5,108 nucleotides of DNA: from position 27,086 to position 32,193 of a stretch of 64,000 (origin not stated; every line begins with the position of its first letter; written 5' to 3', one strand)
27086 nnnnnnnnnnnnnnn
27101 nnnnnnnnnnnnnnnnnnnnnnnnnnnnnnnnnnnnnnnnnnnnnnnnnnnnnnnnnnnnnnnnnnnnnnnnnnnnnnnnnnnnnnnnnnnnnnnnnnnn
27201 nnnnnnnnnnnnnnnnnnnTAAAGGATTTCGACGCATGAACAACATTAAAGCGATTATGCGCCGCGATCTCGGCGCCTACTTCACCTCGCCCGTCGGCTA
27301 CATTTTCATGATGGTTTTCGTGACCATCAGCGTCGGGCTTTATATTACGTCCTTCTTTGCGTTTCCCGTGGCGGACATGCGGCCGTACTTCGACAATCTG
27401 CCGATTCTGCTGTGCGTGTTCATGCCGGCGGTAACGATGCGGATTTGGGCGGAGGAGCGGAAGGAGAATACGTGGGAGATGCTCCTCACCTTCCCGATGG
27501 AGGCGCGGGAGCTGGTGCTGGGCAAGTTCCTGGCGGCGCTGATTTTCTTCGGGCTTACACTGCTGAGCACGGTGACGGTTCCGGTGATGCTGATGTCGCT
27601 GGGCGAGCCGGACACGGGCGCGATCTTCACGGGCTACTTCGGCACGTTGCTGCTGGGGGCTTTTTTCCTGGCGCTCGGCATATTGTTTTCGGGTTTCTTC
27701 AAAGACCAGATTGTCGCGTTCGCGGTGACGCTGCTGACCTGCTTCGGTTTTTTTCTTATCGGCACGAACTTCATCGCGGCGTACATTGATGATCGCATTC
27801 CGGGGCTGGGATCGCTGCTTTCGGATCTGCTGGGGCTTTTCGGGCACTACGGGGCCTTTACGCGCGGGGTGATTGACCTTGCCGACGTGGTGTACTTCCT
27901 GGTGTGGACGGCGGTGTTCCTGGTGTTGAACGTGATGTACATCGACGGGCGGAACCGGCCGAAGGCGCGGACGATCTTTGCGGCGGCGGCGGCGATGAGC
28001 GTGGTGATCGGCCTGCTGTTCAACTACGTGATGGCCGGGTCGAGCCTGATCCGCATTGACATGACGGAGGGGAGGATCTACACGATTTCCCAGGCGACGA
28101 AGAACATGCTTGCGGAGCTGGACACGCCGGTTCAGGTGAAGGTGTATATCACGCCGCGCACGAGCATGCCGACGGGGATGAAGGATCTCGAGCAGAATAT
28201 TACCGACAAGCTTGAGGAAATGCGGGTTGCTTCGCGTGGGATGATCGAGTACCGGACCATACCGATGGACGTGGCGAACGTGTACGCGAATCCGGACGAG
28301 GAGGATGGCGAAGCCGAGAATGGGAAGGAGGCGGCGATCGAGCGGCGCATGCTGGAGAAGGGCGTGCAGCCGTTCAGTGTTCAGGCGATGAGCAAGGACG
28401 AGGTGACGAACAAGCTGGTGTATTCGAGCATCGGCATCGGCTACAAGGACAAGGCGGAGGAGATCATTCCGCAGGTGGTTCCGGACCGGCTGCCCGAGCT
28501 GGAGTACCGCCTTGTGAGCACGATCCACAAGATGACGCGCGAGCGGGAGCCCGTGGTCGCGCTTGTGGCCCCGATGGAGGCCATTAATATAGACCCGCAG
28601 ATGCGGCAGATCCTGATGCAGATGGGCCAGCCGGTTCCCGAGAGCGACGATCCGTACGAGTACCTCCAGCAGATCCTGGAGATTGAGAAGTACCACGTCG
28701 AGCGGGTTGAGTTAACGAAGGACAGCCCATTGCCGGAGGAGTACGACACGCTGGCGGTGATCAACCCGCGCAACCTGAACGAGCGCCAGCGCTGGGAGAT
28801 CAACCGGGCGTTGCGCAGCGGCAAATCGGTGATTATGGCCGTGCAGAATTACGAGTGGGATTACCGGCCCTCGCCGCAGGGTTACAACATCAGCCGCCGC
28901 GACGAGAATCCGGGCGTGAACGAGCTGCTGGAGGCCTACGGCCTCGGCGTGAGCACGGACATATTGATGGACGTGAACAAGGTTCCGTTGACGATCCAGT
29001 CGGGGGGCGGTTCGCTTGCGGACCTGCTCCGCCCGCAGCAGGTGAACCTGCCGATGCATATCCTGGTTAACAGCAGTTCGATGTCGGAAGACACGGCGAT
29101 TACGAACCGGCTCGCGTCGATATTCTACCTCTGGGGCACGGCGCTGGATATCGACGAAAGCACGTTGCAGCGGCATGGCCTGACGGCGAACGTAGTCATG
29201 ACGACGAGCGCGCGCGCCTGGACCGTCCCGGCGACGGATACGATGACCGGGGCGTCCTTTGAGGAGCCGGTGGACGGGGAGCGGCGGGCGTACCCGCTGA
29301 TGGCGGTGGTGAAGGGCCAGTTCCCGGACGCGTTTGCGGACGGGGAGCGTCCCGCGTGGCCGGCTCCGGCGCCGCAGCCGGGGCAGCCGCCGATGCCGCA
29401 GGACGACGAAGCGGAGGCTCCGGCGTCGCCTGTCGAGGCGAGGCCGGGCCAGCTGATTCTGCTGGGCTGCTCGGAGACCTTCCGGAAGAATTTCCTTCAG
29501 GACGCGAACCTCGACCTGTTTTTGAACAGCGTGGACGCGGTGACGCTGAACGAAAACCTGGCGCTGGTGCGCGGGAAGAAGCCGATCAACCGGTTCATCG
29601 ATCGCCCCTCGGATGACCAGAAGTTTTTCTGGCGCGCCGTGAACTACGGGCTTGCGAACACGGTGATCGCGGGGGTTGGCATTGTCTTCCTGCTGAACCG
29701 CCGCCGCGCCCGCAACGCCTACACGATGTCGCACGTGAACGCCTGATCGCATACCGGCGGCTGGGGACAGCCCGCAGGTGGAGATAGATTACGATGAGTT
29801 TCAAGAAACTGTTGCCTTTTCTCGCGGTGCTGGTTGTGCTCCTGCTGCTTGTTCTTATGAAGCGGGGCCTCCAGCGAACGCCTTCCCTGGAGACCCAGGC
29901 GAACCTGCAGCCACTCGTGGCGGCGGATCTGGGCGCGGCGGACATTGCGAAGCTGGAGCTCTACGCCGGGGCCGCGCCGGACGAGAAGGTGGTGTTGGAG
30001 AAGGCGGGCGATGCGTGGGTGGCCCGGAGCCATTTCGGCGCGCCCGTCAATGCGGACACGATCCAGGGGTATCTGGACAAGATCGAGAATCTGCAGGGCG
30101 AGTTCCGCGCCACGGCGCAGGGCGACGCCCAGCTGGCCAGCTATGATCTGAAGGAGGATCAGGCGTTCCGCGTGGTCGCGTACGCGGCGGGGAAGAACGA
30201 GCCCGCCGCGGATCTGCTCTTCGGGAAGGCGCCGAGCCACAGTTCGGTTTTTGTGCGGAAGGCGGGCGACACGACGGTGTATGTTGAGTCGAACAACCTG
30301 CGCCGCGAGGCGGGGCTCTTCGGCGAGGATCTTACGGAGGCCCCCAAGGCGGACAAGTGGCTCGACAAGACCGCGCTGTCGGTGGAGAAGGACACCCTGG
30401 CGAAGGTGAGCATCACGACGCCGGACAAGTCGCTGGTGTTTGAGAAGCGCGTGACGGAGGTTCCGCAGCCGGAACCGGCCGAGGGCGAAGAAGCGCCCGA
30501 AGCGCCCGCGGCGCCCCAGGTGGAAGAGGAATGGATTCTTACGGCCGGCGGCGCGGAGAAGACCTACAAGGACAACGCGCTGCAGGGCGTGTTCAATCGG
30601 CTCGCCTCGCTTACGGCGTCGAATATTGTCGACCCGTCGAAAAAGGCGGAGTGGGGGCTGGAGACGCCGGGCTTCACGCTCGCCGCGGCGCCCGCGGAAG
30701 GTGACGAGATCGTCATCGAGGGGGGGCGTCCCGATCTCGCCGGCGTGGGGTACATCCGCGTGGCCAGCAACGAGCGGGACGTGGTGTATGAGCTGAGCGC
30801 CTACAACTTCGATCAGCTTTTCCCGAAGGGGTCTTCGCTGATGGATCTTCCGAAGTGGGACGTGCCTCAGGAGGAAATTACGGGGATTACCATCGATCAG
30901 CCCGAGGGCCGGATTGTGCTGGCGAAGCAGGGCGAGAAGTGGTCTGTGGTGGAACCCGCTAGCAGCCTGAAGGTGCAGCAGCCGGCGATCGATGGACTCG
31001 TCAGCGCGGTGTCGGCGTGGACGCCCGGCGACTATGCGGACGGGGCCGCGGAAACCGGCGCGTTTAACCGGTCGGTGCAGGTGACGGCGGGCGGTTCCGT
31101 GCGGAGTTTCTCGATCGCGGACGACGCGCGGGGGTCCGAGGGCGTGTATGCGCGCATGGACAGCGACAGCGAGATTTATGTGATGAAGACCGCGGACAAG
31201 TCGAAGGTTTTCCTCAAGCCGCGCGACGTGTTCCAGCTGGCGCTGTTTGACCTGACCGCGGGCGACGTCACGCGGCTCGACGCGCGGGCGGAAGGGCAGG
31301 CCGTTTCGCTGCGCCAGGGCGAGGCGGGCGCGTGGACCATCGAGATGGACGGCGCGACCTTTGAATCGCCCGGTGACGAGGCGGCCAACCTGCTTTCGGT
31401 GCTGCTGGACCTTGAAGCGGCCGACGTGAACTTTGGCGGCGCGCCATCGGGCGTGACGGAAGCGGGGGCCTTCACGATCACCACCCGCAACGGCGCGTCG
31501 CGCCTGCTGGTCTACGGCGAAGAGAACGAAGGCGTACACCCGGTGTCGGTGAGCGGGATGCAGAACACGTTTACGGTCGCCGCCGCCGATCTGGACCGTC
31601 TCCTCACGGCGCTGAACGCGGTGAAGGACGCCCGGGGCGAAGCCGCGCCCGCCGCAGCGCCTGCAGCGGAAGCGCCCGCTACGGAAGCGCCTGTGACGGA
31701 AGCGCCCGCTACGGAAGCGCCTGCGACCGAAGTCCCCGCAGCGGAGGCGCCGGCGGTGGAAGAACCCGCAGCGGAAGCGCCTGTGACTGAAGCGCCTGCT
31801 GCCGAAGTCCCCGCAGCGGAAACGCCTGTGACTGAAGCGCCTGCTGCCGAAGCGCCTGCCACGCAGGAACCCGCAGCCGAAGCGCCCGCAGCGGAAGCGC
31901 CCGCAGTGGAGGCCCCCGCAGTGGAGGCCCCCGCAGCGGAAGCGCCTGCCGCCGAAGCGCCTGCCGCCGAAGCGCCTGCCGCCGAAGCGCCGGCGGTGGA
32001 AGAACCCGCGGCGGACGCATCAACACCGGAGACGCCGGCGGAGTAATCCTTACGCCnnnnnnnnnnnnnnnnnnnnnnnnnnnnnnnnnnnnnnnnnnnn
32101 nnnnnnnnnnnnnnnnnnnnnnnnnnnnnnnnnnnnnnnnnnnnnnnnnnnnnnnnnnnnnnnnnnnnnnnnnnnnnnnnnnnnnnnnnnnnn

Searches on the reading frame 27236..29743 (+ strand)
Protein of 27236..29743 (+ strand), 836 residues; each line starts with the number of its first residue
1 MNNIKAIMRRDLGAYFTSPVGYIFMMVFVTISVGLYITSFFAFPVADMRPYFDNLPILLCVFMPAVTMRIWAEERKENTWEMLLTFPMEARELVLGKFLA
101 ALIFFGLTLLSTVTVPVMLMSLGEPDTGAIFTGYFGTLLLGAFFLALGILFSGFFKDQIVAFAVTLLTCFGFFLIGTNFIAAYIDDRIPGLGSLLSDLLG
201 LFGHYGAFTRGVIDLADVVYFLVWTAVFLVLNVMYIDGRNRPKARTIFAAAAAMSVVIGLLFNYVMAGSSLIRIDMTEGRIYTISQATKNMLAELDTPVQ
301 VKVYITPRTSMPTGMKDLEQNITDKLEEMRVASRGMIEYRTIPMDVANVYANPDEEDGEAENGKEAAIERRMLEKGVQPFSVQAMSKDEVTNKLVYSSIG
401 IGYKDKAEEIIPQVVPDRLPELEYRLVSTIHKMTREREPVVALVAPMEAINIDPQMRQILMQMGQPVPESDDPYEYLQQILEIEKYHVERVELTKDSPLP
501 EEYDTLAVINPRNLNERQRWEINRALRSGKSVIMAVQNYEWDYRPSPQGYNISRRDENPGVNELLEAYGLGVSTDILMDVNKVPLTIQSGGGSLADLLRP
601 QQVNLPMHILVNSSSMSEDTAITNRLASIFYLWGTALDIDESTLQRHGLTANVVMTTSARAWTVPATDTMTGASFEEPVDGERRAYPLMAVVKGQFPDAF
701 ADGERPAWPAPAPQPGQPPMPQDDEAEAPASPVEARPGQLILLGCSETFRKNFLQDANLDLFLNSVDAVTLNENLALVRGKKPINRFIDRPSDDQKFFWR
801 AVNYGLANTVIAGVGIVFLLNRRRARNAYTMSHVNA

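Call 55: search_protein_families(library=pfam, proteins=[window:27236-29743:+], max_evalue=0.001)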
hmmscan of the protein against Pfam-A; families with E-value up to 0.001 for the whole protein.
window:27236-29743:+ (836 aa): 6 families
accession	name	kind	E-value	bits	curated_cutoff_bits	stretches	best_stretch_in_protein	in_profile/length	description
PF09822.16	ABC_transp_aux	-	1.3e-29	103.8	34.7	1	469-753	14-263/288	ABC-type uncharacterized transport system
PF23357.1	DUF7088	-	6.6e-18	65.3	27.8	1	279-399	2-102/105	Domain of unknown function (DUF7088)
PF12679.13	ABC2_membrane_2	-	2.1e-08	34.2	27.2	1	57-182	76-205/283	ABC-2 family transporter protein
PF12698.13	ABC2_membrane_3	-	7.1e-08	32.4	31.6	1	56-207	169-318/347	ABC-2 family transporter protein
PF13346.12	ABC2_membrane_5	-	1.5e-05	25.1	25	1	39-181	19-165/205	ABC-2 family transporter protein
PF12730.13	ABC2_membrane_4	-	1.6e-05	25.4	27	1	54-169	51-176/179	ABC-2 family transporter protein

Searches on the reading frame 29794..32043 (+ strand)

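Call 55: search_protein_families(library=pfam, proteins=[window:29794-32043:+], max_evalue=0.001)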
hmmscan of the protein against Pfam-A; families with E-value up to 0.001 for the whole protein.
window:29794-32043:+ (750 aa): 2 families
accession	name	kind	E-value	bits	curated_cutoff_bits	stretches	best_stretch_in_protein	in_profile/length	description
PF14238.11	DUF4340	-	2.4e-34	119.6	25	3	75-292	1-183/183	Domain of unknown function (DUF4340)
PF02095.21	Extensin_1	-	2.2e-09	37.8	105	1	623-741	4-132/171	Extensin-like protein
